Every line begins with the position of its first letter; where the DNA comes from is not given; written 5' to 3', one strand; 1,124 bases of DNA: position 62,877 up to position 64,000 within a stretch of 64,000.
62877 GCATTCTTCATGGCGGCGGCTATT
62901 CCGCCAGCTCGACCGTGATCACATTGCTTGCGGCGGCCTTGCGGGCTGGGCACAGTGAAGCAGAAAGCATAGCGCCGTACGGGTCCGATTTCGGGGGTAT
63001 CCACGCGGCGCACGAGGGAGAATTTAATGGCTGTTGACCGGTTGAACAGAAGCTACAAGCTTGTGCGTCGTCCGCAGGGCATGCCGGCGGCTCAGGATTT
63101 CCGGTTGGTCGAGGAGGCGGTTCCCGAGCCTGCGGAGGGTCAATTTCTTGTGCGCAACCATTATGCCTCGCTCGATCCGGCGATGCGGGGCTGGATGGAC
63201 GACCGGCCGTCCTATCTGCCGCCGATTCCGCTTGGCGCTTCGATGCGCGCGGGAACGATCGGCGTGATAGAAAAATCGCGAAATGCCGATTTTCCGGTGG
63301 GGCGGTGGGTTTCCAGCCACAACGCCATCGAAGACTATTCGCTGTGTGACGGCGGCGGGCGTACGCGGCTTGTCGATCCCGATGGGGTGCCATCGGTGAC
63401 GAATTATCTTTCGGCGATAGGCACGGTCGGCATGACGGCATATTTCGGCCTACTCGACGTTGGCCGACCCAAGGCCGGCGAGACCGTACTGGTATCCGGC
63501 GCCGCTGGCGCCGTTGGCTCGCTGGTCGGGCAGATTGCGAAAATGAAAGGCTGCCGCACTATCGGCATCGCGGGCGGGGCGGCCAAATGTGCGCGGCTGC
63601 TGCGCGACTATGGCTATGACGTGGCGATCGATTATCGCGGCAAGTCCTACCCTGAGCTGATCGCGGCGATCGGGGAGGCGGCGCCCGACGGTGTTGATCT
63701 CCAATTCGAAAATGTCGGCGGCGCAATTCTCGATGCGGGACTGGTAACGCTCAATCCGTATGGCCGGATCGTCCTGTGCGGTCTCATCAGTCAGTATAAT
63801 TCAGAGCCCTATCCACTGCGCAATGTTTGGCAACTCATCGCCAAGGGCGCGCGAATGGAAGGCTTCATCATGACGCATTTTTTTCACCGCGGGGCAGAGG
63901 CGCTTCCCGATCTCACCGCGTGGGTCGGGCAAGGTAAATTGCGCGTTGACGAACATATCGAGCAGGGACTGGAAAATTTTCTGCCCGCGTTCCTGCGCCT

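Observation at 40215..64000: Candidate undescribed aromatic catabolic island combining hydroxycinnamoyl-CoA cleavage, meta-cleavage and a BAL-like lyase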

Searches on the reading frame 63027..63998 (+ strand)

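Call 5: search_protein_families(library=pfam, proteins=[window:63027-63998:+])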
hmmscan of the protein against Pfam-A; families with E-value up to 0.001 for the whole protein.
window:63027-63998:+ (324 aa): 3 families
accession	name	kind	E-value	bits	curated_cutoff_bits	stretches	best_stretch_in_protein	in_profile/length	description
PF16884.10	ADH_N_2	-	5.1e-36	123.3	31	1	8-111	1-104/108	N-terminal domain of oxidoreductase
PF00107.32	ADH_zinc_N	-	6.4e-20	71.9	31.8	1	162-293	1-124/129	Zinc-binding dehydrogenase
PF13602.12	ADH_zinc_N_2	-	2.6e-06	28.8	27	1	196-308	2-106/134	Zinc-binding dehydrogenase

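Call 7: search_protein_families(library=ncbifam, proteins=[window:63027-63998:+], max_evalue=0.00001)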
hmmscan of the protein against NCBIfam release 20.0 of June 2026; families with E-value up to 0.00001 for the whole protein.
window:63027-63998:+ (324 aa): 11 families
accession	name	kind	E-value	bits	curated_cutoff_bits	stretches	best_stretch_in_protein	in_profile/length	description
NF058644.1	CurcmRedCuraProt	equivalog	2.6e-93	312.8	440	1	10-322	3-317/336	NADPH-dependent curcumin/dihydrocurcumin reductase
TIGR02825.1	B4_12hDH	equivalog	1.7e-56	192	579.85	1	8-324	4-314/327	leukotriene B4 12-hydroxydehydrogenase/15-oxo-prostaglandin 13-reductase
TIGR02824.1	quinone_pig3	subfamily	4.7e-18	65.3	296.8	1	129-260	118-246/325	putative NAD(P)H quinone oxidoreductase, PIG3 family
NF041183.1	Pks2_ls1_myc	equivalog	3e-12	44.2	2400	1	97-257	1495-1648/2086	sulfolipid-1 biosynthesis phthioceranic/hydroxyphthioceranic acid synthase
NF010344.0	PRK13771.1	subfamily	9e-11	41.3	349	1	134-258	147-261/334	putative alcohol dehydrogenase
NF041172.1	AcrlCoa_red_Thmprot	equivalog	3.9e-10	39.2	500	1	148-265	160-267/334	acryloyl-CoA reductase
NF008024.0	PRK10754.1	subfamily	3.2e-08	33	348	1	134-252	124-239/327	NADPH:quinone reductase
TIGR02823.1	oxido_YhdH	subfamily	1.7e-07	30.4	297.25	1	129-258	121-248/324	acrylyl-CoA reductase family protein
TIGR01751.1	crot-CoA-red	equivalog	7.8e-07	28.1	378.55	0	135-211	172-249/398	crotonyl-CoA carboxylase/reductase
TIGR00692.1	tdh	equivalog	9.9e-07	28.1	458.35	1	148-257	159-266/340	L-threonine 3-dehydrogenase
NF003808.0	PRK05396.1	equivalog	1.3e-06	27.6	380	1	150-258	163-269/341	L-threonine 3-dehydrogenase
